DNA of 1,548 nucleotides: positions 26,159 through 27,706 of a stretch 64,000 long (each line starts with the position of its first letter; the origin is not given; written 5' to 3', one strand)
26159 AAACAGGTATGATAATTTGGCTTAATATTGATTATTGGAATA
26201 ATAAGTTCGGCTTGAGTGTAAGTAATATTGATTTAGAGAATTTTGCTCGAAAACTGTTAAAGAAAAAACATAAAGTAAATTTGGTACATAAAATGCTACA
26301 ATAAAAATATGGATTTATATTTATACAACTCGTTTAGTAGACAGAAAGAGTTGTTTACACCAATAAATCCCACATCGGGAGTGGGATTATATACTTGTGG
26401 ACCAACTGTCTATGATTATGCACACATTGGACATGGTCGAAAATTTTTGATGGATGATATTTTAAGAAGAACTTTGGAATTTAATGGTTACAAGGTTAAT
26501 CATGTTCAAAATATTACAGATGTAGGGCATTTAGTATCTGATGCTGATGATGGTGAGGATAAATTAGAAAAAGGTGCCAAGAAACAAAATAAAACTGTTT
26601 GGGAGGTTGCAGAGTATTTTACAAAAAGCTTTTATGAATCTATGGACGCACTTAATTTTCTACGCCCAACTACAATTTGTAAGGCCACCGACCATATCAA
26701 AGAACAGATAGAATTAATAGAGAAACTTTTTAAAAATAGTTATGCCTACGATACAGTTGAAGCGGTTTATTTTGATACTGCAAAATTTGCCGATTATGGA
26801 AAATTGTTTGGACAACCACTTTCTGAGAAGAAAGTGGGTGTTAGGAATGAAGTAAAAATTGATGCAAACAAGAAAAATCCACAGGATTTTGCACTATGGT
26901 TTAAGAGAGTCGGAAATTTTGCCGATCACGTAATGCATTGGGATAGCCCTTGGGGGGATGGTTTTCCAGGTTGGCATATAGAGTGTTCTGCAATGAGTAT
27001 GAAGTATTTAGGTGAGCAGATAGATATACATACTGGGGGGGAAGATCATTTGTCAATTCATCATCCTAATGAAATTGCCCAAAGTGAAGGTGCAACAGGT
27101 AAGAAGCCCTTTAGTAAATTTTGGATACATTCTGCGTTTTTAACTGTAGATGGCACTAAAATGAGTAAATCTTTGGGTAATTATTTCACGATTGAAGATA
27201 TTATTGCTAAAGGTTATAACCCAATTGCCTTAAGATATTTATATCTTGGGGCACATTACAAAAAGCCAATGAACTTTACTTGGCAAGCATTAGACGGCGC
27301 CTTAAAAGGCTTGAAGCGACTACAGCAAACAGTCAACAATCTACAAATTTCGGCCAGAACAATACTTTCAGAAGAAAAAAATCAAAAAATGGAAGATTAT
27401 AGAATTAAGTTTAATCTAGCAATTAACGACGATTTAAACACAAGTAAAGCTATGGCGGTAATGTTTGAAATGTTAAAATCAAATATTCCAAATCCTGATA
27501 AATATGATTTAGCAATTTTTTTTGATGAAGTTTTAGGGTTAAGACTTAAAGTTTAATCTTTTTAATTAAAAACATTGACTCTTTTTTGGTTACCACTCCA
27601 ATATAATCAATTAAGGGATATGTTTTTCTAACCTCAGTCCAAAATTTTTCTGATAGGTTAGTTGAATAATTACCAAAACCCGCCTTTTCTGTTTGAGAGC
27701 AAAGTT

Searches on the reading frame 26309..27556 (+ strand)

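Call 36: search_protein_families(library=pfam, proteins=[window:26309-27556:+], max_evalue=0.00001)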
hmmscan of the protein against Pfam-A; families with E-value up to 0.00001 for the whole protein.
window:26309-27556:+ (415 aa): 5 families
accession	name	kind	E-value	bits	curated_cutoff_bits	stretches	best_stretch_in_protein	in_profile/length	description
PF01406.26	tRNA-synt_1e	-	2e-98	329.9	27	1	23-331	8-299/301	tRNA synthetases class I (C) catalytic domain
PF00133.28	tRNA-synt_1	-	3.2e-10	39.8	22.7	1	254-323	345-413/414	tRNA synthetases class I (I, L, M and V)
PF09334.17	tRNA-synt_1g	-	6.9e-08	32.1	20.1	0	274-328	317-371/391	tRNA synthetases class I (M)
PF01921.24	tRNA-synt_1f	-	2.1e-06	27.3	27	0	230-349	227-341/360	tRNA synthetases class I (K)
PF09190.17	DALR_2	-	7.5e-06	26.8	22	0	367-390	1-24/57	DALR domain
